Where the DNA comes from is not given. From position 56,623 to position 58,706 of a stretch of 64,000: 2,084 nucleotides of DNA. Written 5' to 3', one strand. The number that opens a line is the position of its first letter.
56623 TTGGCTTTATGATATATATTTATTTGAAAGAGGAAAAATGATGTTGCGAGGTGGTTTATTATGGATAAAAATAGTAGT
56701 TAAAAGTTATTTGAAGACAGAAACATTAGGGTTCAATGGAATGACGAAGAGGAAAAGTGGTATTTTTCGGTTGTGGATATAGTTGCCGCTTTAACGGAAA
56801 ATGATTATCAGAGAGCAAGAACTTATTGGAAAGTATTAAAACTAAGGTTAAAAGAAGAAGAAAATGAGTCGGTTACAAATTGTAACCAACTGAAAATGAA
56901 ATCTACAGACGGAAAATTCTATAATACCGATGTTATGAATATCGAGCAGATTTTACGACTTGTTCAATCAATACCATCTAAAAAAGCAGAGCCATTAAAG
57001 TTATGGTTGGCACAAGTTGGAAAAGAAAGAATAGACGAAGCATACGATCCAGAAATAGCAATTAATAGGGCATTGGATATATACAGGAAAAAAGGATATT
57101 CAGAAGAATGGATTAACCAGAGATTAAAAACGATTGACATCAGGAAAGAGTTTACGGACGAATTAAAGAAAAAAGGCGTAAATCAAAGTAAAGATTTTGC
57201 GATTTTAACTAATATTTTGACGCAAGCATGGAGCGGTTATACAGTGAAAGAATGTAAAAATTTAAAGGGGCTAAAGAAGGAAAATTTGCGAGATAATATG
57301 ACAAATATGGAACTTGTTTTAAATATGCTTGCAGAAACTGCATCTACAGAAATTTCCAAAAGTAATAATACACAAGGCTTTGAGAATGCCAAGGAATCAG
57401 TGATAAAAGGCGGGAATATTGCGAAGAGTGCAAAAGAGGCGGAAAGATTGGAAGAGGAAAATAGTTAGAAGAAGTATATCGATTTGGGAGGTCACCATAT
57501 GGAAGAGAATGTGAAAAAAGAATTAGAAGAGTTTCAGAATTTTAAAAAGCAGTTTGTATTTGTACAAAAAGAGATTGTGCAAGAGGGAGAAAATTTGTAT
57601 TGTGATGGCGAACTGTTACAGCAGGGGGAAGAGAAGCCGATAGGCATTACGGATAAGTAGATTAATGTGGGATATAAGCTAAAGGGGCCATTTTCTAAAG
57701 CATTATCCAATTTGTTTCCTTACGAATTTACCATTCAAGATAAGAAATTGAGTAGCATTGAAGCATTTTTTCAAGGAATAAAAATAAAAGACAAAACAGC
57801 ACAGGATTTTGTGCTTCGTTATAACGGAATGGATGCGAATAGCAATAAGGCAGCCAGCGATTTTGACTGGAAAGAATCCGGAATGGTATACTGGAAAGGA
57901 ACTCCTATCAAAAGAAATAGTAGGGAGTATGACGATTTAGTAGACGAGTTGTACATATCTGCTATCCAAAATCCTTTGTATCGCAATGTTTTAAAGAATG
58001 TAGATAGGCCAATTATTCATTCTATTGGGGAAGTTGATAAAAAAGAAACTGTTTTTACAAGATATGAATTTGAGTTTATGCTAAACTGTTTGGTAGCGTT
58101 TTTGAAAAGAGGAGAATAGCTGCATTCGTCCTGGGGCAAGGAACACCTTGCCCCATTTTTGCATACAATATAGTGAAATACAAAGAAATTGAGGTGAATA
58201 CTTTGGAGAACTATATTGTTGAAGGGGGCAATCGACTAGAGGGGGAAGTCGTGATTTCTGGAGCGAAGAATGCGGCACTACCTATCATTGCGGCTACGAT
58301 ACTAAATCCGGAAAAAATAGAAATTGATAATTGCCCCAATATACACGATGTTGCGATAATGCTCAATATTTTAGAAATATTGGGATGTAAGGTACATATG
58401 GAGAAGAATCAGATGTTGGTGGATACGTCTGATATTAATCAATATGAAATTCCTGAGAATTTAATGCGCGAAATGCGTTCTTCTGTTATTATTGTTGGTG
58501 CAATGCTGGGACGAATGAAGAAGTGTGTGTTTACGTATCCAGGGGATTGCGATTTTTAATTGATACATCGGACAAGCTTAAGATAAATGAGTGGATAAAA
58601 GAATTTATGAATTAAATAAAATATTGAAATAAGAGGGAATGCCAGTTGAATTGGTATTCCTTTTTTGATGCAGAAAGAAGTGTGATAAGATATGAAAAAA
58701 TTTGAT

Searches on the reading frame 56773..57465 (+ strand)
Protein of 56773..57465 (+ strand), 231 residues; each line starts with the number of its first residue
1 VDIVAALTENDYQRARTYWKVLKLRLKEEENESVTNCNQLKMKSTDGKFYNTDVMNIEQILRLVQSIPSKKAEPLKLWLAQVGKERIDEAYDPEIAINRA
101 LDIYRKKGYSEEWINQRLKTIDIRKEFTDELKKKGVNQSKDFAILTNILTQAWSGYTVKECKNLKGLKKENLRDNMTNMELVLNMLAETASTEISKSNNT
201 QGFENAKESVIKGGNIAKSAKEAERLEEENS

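Call 12: search_protein_families(library=pfam, proteins=[window:56773-57465:+], max_evalue=0.01)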
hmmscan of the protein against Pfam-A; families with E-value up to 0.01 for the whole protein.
window:56773-57465:+ (231 aa): 1 family
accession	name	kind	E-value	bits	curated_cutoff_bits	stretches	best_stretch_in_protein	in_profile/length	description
PF02498.22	Bro-N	-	9.3e-05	23.4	25.6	1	20-81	30-92/96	BRO family, N-terminal domain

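Call 86: search_protein_families(library=padloc, proteins=[window:56773-57465:+], max_evalue=0.001)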
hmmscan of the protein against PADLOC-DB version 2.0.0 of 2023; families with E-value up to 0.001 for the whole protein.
window:56773-57465:+ (231 aa): 6 families
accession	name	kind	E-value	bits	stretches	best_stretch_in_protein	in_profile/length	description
PDLC04920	PDC-S13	-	2.3e-99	330.3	1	1-223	31-251/286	-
PDLC04841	PDC-S04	-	9.1e-21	72.8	1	1-89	31-119/292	-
PDLC04919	PDC-S13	-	9.2e-09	32.9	1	104-214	124-235/281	-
PDLC04918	PDC-S13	-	2.3e-08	32.4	1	120-219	72-176/214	-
PDLC03083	Specificity_I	-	9e-05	18.7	1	127-219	145-239/717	Type I specificity subunit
PDLC04874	PDC-S05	-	0.00041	17.9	1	23-91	50-118/165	-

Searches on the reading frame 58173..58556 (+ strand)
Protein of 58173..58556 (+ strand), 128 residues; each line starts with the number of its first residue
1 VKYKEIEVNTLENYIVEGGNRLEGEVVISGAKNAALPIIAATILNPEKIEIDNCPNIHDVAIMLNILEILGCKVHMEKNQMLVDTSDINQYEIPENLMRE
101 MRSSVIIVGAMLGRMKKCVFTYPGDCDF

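Call 12: search_protein_families(library=pfam, proteins=[window:58173-58556:+], max_evalue=0.01)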
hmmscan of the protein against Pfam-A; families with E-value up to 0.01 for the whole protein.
window:58173-58556:+ (128 aa): 1 family
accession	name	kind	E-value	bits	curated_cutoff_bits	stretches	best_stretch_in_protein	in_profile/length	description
PF00275.25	EPSP_synthase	-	3.9e-21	75.7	22.8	1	16-127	1-116/417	EPSP synthase (3-phosphoshikimate 1-carboxyvinyltransferase)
